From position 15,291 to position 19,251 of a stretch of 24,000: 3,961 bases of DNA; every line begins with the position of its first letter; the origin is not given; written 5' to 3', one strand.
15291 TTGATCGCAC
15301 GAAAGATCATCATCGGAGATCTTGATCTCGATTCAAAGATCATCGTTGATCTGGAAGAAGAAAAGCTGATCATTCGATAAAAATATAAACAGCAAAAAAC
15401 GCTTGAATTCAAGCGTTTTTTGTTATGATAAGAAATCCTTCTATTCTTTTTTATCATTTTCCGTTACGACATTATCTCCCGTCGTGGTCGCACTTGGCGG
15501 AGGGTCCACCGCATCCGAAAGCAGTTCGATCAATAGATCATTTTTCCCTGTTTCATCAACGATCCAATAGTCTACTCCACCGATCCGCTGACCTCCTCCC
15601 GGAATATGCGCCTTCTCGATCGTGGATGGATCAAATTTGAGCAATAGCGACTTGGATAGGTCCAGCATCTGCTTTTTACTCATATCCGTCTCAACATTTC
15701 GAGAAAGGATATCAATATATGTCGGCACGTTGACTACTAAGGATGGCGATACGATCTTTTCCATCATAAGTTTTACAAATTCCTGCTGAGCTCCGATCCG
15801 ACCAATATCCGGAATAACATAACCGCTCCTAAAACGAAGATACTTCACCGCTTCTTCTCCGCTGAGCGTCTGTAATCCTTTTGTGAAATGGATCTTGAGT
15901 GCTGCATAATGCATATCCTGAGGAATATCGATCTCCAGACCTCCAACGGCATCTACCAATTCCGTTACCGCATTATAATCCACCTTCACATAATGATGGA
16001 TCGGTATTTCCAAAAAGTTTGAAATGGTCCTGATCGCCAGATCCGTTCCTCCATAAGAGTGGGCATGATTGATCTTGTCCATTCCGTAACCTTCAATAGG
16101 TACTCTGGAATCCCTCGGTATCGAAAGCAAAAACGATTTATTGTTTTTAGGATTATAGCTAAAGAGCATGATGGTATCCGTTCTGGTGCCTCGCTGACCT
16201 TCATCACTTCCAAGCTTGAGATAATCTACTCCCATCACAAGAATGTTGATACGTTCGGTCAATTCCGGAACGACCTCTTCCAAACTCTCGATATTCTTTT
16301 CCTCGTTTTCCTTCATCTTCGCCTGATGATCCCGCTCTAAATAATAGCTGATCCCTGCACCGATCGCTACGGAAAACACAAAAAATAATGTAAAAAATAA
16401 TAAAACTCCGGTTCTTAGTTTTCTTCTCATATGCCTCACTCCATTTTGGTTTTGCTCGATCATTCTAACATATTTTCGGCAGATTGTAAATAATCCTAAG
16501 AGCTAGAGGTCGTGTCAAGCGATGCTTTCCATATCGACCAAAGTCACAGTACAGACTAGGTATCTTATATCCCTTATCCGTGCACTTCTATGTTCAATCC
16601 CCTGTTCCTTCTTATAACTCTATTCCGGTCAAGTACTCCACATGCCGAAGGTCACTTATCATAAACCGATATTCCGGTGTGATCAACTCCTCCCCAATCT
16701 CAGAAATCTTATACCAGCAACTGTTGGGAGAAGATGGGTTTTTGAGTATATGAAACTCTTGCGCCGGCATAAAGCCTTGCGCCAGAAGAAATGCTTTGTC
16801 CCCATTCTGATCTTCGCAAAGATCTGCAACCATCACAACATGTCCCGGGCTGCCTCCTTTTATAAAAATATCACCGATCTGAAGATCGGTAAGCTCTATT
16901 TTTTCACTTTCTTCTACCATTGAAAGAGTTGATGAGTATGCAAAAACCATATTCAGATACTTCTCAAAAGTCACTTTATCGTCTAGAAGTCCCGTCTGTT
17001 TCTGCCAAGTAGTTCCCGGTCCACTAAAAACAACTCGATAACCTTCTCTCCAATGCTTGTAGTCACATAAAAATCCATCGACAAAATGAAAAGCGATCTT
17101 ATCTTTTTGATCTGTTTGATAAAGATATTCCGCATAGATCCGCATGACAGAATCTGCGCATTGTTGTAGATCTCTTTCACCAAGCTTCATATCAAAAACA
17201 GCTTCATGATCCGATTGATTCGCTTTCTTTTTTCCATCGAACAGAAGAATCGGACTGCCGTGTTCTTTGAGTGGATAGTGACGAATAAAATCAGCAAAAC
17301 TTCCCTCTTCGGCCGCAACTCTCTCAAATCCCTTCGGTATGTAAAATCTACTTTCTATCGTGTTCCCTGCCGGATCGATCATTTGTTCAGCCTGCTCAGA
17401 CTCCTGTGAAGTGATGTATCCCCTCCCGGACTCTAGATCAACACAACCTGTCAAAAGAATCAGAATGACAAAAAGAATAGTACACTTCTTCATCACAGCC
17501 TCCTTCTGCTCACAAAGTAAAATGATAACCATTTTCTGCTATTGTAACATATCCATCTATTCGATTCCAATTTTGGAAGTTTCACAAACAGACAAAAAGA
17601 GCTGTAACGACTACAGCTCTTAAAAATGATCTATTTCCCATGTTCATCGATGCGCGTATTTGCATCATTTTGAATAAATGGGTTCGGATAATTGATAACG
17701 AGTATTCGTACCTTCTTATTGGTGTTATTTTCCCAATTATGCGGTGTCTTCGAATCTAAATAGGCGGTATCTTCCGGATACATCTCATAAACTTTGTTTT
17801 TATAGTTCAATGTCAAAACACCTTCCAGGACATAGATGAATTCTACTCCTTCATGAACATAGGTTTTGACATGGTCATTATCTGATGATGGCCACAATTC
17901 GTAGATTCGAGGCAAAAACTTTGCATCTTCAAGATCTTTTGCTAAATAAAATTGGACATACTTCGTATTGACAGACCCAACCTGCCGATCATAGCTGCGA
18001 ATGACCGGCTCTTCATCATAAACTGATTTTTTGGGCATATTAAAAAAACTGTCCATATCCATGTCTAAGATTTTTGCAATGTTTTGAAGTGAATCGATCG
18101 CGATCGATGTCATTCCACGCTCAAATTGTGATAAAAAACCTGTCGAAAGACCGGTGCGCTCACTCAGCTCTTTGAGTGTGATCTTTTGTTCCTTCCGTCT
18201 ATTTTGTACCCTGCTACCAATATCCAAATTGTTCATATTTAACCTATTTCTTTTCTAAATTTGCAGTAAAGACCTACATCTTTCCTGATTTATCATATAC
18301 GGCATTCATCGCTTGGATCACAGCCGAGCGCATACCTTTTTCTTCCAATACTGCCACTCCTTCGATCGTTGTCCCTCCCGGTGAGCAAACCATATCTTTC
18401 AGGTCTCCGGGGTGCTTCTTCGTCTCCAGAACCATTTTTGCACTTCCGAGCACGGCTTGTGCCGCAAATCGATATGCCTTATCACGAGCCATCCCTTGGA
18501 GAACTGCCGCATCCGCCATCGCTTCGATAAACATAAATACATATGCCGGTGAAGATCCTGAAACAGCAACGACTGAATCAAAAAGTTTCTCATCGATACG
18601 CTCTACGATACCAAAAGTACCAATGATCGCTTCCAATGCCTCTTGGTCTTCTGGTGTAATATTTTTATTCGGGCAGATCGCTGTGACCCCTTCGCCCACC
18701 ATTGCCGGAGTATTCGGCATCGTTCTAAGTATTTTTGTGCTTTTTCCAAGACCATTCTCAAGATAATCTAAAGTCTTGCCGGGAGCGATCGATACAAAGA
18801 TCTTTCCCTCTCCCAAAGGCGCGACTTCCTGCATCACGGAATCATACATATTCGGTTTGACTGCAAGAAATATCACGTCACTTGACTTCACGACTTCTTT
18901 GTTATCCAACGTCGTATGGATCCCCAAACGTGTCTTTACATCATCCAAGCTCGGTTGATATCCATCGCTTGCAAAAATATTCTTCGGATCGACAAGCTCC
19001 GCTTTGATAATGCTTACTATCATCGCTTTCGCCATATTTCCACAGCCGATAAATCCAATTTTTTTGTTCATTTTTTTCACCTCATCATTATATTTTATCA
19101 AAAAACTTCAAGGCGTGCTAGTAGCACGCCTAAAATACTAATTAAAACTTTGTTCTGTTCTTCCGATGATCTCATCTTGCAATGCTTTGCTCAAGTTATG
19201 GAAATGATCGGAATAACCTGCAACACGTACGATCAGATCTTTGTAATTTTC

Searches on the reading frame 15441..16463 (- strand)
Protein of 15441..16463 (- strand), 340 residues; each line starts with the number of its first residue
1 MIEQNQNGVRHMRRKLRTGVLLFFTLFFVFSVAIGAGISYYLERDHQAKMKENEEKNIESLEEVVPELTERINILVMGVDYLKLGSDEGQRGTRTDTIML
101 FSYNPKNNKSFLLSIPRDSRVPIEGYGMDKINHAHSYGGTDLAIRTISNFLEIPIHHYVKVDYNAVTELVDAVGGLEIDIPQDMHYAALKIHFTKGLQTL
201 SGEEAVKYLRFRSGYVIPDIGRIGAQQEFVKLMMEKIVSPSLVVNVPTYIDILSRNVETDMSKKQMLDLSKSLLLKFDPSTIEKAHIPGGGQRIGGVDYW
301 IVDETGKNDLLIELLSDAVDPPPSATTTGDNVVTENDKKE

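Call 10: search_protein_families(library=pfam, proteins=[window:15441-16463:-], max_evalue=0.0001)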
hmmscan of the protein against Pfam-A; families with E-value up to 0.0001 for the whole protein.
window:15441-16463:- (340 aa): 1 family
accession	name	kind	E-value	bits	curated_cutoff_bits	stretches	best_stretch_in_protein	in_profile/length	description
PF03816.19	LytR_cpsA_psr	-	1.2e-44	152.6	24.6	1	94-238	1-149/150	LytR_cpsA_psr family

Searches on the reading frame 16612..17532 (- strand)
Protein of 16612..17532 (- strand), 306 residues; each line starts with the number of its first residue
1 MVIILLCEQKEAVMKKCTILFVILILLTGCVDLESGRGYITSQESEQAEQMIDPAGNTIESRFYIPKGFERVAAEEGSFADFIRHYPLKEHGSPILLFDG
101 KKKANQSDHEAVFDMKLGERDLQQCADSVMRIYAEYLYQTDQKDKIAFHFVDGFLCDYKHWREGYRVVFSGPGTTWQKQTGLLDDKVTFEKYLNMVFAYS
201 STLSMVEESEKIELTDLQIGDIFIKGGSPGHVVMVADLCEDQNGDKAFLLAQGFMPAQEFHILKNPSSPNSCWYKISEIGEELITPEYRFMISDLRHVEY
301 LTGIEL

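Call 10: search_protein_families(library=pfam, proteins=[window:16612-17532:-], max_evalue=0.0001)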
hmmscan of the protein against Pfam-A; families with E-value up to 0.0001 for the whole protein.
window:16612-17532:- (306 aa): 1 family
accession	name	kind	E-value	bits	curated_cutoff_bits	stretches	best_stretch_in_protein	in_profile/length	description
PF16138.10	DUF4846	-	3.9e-101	338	37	1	59-296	1-238/239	Domain of unknown function (4846)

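Call 86: search_protein_families(library=ncbifam, proteins=[window:16612-17532:-], max_evalue=1e-10)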
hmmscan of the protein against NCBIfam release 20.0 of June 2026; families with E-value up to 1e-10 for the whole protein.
window:16612-17532:- (306 aa): 0 families

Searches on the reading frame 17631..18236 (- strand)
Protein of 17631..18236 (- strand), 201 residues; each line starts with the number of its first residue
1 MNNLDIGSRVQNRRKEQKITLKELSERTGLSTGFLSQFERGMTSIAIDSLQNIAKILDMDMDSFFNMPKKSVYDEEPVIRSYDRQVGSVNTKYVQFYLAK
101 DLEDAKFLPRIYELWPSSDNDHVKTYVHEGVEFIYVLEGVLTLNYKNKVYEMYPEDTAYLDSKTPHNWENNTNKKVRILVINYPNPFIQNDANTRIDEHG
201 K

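Call 10: search_protein_families(library=pfam, proteins=[window:17631-18236:-], max_evalue=0.0001)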
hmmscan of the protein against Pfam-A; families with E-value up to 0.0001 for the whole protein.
window:17631-18236:- (201 aa): 5 families
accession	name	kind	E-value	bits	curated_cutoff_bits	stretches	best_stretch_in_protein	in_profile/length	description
PF07883.17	Cupin_2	-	3.3e-13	49.6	27.2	1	124-181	12-69/70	Cupin domain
PF01381.28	HTH_3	-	1.6e-10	41.3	23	1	12-62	3-53/55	Helix-turn-helix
PF13443.12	HTH_26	-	8.4e-08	32.8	22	1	11-64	3-57/63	Cro/C1-type HTH DNA-binding domain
PF02311.25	AraC_binding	-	8.9e-05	22.7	21.1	0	120-190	13-83/135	AraC-like ligand binding domain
PF12844.13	HTH_19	-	0.0001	22.6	30.2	1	7-57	1-51/64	Helix-turn-helix domain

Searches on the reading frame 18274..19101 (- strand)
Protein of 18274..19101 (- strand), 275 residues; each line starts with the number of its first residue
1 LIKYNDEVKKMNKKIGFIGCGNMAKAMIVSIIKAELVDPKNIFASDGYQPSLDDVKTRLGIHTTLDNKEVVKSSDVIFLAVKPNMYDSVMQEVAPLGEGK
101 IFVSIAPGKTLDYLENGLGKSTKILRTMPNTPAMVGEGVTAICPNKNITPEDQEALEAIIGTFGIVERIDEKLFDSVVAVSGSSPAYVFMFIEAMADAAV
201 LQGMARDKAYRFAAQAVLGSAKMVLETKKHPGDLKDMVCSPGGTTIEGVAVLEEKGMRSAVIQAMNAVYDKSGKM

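Call 10: search_protein_families(library=pfam, proteins=[window:18274-19101:-], max_evalue=0.0001)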
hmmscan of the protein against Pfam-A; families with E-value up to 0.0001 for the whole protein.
window:18274-19101:- (275 aa): 3 families
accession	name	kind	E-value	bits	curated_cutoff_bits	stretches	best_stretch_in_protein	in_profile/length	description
PF14748.11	P5CR_dimer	-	2.5e-42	143.9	25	1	171-275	1-105/105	Pyrroline-5-carboxylate reductase dimerisation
PF03807.23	F420_oxidored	-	2.8e-19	69.9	21.6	1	14-107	1-93/94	NADP oxidoreductase coenzyme F420-dependent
PF03446.21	NAD_binding_2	-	4.5e-05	24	21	1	14-104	1-91/161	NAD binding domain of 6-phosphogluconate dehydrogenase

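Call 86: search_protein_families(library=ncbifam, proteins=[window:18274-19101:-], max_evalue=1e-10)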
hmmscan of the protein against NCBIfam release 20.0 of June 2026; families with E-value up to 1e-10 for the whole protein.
window:18274-19101:- (275 aa): 6 families
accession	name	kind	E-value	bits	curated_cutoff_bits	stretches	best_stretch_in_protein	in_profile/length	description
TIGR00112.1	proC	equivalog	1e-86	290.8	196.75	1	15-274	1-262/263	pyrroline-5-carboxylate reductase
NF005813.0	PRK07679.1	exception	5e-53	180.3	404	1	12-272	3-265/279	pyrroline-5-carboxylate reductase ProI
NF008839.0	PRK11880.2-4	equivalog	1.2e-44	152.6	288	1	13-272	2-249/252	pyrroline-5-carboxylate reductase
NF005384.0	PRK06928.1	exception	5.9e-30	104.7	301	1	13-255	2-247/277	pyrroline-5-carboxylate reductase ProG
NF005814.0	PRK07680.1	equivalog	8.9e-30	103.8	278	1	14-269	2-260/275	late competence protein ComER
NF005063.0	PRK06476.1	equivalog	1.1e-24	87.4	254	1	14-271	2-252/258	pyrroline-5-carboxylate reductase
